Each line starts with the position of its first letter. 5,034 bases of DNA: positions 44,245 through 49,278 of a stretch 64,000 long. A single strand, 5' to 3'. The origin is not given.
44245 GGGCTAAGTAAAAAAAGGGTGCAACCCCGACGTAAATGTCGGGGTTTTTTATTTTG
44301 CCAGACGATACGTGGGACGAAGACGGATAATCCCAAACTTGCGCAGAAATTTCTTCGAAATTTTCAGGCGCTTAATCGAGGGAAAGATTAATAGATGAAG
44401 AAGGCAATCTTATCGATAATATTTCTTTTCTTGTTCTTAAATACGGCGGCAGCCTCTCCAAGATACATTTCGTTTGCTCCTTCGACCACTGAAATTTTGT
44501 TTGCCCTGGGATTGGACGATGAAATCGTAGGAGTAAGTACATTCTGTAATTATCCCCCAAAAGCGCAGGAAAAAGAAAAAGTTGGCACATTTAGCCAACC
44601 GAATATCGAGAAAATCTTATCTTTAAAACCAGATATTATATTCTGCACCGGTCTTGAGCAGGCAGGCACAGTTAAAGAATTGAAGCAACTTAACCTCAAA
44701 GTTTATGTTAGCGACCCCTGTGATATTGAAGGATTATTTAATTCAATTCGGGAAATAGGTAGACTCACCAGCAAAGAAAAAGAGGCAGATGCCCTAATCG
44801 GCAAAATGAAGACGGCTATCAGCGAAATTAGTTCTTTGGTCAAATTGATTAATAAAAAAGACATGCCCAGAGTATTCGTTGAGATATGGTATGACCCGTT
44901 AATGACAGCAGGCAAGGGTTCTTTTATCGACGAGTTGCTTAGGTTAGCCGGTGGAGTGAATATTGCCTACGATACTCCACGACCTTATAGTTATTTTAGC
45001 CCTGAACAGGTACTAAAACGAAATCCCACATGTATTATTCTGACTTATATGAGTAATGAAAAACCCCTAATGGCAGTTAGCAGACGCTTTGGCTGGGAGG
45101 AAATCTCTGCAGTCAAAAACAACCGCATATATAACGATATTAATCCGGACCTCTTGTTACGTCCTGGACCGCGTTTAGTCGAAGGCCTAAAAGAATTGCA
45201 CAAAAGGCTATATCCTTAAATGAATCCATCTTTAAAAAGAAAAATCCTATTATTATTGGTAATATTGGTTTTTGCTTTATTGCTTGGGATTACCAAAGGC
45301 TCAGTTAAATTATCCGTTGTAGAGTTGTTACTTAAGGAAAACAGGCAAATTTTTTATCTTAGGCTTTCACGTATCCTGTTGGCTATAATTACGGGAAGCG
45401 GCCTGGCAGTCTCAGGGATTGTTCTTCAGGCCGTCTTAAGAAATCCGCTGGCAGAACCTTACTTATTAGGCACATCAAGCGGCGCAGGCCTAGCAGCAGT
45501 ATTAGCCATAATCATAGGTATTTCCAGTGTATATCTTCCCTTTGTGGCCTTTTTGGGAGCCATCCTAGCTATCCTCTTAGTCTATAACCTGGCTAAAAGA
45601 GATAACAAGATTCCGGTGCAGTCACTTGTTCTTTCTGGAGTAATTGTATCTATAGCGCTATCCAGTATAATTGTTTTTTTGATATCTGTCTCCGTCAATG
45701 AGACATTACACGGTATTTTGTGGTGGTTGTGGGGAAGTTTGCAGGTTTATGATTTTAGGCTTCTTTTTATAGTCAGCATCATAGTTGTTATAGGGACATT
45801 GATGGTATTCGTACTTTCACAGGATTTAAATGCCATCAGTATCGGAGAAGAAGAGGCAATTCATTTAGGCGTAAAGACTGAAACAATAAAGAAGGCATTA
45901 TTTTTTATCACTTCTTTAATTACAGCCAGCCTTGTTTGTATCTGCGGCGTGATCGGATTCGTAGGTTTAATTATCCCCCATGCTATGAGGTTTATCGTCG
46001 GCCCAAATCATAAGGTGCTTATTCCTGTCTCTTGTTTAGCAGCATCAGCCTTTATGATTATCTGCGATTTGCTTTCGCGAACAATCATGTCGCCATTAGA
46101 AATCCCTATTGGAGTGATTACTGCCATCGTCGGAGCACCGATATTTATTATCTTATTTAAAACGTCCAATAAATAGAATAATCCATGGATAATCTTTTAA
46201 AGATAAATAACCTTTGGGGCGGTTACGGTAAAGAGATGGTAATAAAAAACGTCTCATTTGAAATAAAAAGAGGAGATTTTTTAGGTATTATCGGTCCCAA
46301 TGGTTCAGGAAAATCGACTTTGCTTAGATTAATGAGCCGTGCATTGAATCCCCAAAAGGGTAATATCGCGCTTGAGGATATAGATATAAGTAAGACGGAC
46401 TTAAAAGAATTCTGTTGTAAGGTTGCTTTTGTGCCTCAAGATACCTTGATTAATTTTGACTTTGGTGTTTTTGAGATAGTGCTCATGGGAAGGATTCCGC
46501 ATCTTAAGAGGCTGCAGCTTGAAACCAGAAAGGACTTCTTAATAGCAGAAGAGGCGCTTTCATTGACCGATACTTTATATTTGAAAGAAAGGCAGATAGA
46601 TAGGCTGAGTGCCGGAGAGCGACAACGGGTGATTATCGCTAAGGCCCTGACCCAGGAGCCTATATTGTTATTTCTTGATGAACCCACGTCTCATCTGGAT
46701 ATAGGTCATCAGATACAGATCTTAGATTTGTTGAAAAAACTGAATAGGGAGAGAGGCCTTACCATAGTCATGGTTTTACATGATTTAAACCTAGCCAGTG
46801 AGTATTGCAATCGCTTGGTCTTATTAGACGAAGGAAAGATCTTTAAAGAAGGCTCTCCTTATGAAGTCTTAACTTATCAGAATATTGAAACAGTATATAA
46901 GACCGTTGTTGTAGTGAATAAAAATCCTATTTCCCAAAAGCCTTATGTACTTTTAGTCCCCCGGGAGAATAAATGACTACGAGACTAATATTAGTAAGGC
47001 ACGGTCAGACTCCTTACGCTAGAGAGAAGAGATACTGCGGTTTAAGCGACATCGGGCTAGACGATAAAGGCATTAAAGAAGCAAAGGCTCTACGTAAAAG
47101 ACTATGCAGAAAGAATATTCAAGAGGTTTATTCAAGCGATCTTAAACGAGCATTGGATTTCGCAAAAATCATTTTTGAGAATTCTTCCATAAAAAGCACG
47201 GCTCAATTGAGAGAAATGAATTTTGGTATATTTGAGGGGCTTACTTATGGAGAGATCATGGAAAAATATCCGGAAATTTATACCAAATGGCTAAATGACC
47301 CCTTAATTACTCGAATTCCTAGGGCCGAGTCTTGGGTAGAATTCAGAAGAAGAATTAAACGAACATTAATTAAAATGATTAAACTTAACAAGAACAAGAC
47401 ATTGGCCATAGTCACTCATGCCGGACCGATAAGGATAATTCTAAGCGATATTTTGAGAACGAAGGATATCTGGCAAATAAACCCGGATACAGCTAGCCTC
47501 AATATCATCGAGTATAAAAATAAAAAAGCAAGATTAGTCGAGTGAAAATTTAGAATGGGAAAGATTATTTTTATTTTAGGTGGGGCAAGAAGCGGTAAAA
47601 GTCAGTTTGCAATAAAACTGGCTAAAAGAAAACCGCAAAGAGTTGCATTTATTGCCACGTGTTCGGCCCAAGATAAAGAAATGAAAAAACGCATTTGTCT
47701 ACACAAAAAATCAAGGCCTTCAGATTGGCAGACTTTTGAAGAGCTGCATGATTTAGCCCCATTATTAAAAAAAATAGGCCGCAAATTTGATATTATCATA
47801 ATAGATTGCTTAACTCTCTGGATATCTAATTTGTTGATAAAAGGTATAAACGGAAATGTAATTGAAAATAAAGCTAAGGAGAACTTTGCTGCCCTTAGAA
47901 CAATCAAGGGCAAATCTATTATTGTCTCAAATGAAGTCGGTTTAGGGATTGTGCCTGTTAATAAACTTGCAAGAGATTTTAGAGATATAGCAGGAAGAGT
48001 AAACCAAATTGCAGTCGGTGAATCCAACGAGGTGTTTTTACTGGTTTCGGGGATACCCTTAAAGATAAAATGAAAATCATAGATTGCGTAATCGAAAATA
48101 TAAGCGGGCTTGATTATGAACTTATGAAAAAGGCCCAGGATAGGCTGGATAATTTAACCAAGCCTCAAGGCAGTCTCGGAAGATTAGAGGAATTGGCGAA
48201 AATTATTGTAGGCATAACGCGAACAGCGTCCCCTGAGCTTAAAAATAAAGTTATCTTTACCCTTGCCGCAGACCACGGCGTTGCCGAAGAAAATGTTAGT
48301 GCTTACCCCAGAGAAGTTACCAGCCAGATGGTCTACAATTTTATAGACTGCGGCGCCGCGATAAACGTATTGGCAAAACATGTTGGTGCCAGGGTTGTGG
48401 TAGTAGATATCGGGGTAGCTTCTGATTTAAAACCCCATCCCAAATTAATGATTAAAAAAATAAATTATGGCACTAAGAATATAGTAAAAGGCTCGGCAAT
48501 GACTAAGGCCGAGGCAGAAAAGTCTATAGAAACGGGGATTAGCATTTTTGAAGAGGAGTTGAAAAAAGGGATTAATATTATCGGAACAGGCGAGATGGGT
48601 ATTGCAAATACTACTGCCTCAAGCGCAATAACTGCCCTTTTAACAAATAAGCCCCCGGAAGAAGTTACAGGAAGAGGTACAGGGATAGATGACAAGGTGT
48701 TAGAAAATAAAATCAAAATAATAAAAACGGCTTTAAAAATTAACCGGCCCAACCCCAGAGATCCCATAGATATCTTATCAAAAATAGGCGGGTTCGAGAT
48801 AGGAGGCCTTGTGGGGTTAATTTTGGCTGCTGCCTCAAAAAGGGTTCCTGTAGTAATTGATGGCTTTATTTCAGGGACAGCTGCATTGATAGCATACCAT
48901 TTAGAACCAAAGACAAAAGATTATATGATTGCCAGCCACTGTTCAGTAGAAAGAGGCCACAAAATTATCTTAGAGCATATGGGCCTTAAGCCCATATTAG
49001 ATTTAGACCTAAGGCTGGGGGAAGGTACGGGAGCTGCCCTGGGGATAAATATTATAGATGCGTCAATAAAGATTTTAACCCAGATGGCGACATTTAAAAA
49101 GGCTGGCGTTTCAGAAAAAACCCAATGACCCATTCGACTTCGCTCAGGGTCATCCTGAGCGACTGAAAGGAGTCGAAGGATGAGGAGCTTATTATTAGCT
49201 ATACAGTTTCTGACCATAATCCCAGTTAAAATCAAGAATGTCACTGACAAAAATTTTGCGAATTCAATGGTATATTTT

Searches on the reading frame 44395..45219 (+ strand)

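Call 79: search_protein_families(library=pfam, proteins=[window:44395-45219:+], max_evalue=0.00001)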
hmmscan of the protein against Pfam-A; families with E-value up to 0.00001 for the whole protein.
window:44395-45219:+ (274 aa): 1 family
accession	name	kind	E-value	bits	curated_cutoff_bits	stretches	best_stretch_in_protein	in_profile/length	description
PF01497.23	Peripla_BP_2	-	4.9e-34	118.2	27.5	1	26-246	3-229/235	Periplasmic binding protein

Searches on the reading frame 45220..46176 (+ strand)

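Call 79: search_protein_families(library=pfam, proteins=[window:45220-46176:+], max_evalue=0.00001)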
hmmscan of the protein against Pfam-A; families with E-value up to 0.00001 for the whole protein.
window:45220-46176:+ (318 aa): 1 family
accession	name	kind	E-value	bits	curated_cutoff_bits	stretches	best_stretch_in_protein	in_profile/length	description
PF01032.23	FecCD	-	4.1e-84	282.7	26.5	1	15-313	1-309/311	FecCD transport family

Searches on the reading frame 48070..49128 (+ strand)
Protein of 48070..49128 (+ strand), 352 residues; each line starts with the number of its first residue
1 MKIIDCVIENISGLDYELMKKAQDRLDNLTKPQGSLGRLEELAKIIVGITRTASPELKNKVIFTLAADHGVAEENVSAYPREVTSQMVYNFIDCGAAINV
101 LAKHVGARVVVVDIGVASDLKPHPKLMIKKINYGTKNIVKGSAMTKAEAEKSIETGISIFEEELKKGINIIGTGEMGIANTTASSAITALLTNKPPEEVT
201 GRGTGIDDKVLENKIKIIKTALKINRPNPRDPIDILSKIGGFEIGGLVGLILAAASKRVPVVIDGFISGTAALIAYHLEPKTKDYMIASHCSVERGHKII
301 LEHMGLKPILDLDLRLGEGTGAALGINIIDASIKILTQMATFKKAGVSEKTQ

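Call 79: search_protein_families(library=pfam, proteins=[window:48070-49128:+], max_evalue=0.00001)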
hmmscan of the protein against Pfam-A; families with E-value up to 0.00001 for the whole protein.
window:48070-49128:+ (352 aa): 1 family
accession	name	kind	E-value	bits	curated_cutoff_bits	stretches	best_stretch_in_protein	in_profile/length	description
PF02277.22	DBI_PRT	-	2.5e-139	464.5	22.6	1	11-347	1-329/329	Phosphoribosyltransferase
